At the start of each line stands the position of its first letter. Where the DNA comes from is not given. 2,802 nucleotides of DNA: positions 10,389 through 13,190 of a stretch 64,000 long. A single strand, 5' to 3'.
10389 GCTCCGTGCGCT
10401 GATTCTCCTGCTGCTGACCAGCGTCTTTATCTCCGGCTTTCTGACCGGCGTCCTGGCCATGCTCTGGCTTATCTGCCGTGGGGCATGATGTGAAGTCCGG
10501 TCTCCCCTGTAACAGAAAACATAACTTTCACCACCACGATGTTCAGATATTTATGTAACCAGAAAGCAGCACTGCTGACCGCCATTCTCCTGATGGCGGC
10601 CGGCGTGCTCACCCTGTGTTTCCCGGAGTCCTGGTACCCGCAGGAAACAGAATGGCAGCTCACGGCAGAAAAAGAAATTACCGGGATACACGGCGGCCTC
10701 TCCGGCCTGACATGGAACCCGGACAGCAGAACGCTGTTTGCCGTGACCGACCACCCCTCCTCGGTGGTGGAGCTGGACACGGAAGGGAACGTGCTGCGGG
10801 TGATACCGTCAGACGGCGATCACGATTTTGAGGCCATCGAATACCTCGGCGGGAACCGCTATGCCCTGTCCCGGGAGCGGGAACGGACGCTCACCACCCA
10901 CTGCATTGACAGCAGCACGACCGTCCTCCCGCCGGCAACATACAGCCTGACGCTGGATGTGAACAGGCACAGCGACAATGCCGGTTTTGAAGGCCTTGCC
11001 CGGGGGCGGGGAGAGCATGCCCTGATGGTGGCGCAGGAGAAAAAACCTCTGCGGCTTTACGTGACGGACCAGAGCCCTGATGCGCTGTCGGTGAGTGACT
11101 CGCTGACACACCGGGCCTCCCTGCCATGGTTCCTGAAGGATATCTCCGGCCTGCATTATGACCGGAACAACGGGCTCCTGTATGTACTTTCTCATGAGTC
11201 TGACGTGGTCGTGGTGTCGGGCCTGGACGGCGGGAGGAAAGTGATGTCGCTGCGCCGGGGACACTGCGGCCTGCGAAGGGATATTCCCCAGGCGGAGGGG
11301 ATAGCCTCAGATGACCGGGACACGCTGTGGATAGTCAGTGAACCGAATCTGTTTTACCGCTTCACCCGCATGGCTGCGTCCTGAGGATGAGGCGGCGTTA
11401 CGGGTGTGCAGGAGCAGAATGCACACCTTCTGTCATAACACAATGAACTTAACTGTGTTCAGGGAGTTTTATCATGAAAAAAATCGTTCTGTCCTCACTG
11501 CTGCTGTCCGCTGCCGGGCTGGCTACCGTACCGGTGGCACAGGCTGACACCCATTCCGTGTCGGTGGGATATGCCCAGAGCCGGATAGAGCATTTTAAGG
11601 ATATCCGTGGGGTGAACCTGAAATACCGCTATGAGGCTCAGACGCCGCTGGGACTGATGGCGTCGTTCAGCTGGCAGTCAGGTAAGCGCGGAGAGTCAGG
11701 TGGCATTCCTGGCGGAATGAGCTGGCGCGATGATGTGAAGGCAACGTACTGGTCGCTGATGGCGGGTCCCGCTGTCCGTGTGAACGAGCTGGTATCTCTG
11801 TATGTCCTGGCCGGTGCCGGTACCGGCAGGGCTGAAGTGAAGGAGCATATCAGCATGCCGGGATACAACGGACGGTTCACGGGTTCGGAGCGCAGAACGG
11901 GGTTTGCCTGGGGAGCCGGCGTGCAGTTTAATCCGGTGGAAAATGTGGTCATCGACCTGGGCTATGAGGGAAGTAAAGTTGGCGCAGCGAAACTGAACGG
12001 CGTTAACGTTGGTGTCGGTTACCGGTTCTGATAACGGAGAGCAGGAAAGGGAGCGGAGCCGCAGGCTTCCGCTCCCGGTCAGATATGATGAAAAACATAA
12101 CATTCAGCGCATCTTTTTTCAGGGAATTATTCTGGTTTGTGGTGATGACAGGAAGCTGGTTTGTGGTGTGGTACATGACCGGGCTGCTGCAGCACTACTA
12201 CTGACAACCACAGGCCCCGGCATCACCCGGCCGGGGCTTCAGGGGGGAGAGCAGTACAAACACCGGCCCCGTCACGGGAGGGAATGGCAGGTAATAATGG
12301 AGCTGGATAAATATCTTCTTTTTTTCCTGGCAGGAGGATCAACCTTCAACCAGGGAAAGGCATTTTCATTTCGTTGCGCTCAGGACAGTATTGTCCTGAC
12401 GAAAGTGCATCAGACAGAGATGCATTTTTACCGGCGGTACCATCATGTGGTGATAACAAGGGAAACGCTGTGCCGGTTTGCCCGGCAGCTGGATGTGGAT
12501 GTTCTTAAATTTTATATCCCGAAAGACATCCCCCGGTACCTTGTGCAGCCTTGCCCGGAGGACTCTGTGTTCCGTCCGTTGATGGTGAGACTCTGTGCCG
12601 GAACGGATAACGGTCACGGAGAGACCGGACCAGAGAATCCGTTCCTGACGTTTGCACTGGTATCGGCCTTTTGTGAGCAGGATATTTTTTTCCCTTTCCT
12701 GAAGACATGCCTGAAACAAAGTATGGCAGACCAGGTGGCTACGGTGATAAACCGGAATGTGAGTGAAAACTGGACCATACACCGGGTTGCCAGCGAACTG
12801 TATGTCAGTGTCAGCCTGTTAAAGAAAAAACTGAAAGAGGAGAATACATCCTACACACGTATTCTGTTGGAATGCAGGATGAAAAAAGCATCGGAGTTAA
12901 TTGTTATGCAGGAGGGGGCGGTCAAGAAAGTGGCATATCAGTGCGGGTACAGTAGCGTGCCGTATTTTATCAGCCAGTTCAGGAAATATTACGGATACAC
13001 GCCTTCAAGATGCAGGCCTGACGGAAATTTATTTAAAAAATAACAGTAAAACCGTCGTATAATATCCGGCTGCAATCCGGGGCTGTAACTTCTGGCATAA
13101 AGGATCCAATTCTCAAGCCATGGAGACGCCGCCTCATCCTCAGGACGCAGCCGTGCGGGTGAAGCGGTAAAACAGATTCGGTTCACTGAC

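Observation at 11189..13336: A 210-bp near-identical inverted duplication of the srgB 3' end brackets rck-srgC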

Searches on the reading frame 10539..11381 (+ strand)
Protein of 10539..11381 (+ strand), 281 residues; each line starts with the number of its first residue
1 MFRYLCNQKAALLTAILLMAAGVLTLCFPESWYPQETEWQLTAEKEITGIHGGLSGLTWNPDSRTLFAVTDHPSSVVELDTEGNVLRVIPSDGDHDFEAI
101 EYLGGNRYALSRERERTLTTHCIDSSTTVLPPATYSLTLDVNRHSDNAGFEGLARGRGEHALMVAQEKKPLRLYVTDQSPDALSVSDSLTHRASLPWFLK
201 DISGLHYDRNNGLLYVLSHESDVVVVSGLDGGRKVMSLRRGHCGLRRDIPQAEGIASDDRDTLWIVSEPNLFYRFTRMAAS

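Call 37: list_cluster_members(proteins=[L004:6086-6982:+, L002:6086-6982:+, window:10539-11381:+])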
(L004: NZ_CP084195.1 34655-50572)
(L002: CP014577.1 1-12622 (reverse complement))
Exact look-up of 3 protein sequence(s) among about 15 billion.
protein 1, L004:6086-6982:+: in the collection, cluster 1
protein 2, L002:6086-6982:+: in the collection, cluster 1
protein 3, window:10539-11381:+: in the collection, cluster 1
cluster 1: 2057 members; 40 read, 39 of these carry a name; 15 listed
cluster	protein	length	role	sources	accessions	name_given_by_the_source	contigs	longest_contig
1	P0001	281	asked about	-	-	YjiK family protein [Salmonella enterica] | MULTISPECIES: YjiK family protein [Salmonella]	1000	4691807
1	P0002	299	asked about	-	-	YjiK family protein [Salmonella enterica subsp. enterica serovar 4,[5],12:i:-] | YjiK family protein n=15 Tax=Salmonella enterica TaxID=28901 RepID=A0A3T6T5S4_SALET | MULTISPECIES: YjiK family protein [Salmonella]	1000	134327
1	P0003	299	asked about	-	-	TPA: YjiK family protein [Salmonella enterica subsp. enterica] | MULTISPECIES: YjiK family protein [Salmonella]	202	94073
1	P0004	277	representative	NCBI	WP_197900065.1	SdiA-regulated domain-containing protein, partial [Salmonella enterica]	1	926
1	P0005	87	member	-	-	hypothetical protein DNF43_24520, partial [Salmonella enterica] | hypothetical protein [Salmonella enterica subsp. enterica serovar Enteritidis]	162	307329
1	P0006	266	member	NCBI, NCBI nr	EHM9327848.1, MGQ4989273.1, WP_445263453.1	SdiA-regulated domain-containing protein, partial [Salmonella enterica] | YjiK family protein [Salmonella enterica]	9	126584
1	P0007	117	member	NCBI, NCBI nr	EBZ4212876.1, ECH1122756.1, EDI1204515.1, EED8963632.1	YjiK family protein, partial [Salmonella enterica] | hypothetical protein [Salmonella enterica subsp. enterica serovar Enteritidis]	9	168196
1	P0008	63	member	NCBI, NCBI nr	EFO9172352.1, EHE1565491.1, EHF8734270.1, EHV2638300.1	YjiK family protein, partial [Salmonella enterica] | YjiK family protein [Salmonella enterica]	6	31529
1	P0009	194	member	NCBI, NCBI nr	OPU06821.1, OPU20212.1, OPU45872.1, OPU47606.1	hypothetical protein BSW21_10680 [Salmonella enterica subsp. enterica serovar Enteritidis] | hypothetical protein BSW30_22260 [Salmonella enterica subsp. enterica serovar Enteritidis]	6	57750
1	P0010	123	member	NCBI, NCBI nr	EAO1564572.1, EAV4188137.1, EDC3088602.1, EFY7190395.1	hypothetical protein E3H48_24160, partial [Salmonella enterica] | hypothetical protein [Salmonella enterica]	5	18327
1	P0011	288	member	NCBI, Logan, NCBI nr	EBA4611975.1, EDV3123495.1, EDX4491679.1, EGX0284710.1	YjiK family protein [Salmonella enterica subsp. salamae] | hypothetical protein [Salmonella enterica]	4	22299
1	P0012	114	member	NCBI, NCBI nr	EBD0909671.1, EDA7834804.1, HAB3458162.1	hypothetical protein FAN44_23165, partial [Salmonella enterica] | hypothetical protein [Salmonella enterica]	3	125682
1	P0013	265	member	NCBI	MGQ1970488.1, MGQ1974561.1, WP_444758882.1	SdiA-regulated domain-containing protein, partial [Salmonella enterica]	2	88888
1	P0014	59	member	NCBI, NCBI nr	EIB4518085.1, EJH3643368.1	SdiA-regulated domain-containing protein, partial [Salmonella enterica] | SdiA-regulated domain-containing protein [Salmonella enterica]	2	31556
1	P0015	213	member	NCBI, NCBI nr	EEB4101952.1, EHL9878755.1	hypothetical protein DAL33_20360 [Salmonella enterica subsp. enterica serovar Enteritidis] | hypothetical protein [Salmonella enterica subsp. enterica serovar Enteritidis]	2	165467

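Call 76: search_protein_families(library=pfam, proteins=[window:10539-11381:+], max_evalue=0.001)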
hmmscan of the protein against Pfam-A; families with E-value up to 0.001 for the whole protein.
window:10539-11381:+ (281 aa): 2 families
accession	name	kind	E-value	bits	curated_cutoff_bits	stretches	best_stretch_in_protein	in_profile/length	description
PF06977.17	SdiA-regulated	-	8.9e-84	281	21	1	30-276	2-249/249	SdiA-regulated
PF13449.12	Phytase-like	-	1.5e-10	41.9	27.6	1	52-169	4-145/284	Esterase-like activity of phytase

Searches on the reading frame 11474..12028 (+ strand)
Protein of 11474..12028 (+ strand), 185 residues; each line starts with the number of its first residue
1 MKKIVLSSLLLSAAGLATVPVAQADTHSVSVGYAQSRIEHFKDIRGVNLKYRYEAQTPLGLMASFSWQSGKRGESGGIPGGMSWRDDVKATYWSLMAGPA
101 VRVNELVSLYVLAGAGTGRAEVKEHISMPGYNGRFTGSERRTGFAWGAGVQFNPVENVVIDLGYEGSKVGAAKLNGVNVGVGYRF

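Call 76: search_protein_families(library=pfam, proteins=[window:11474-12028:+], max_evalue=0.001)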
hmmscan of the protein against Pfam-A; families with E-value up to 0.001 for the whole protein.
window:11474-12028:+ (185 aa): 2 families
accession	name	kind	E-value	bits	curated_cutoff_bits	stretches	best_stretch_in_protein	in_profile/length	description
PF06316.17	Ail_Lom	-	3.4e-31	109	23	1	6-185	9-199/199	Enterobacterial Ail/Lom protein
PF13505.12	OMP_b-brl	-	9.4e-21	75.2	28.7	1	10-185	2-175/175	Outer membrane protein beta-barrel domain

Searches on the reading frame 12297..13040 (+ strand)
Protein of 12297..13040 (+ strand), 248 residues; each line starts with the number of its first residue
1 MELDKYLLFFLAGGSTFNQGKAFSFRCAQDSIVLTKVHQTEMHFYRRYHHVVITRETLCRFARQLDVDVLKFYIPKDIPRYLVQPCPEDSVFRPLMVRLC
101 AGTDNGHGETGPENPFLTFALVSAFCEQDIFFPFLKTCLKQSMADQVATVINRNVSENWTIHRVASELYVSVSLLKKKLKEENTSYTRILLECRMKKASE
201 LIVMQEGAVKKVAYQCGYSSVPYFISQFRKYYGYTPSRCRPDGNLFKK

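Call 76: search_protein_families(library=pfam, proteins=[window:12297-13040:+], max_evalue=0.001)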
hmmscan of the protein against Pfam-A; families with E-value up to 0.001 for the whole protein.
window:12297-13040:+ (248 aa): 2 families
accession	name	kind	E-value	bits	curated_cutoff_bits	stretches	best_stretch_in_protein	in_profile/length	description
PF00165.29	HTH_AraC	-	1.3e-14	54.3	26.6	1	208-238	10-39/42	Bacterial regulatory helix-turn-helix proteins, AraC family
PF12833.13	HTH_18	-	5.7e-14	52.6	33.6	1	165-240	2-78/80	Helix-turn-helix domain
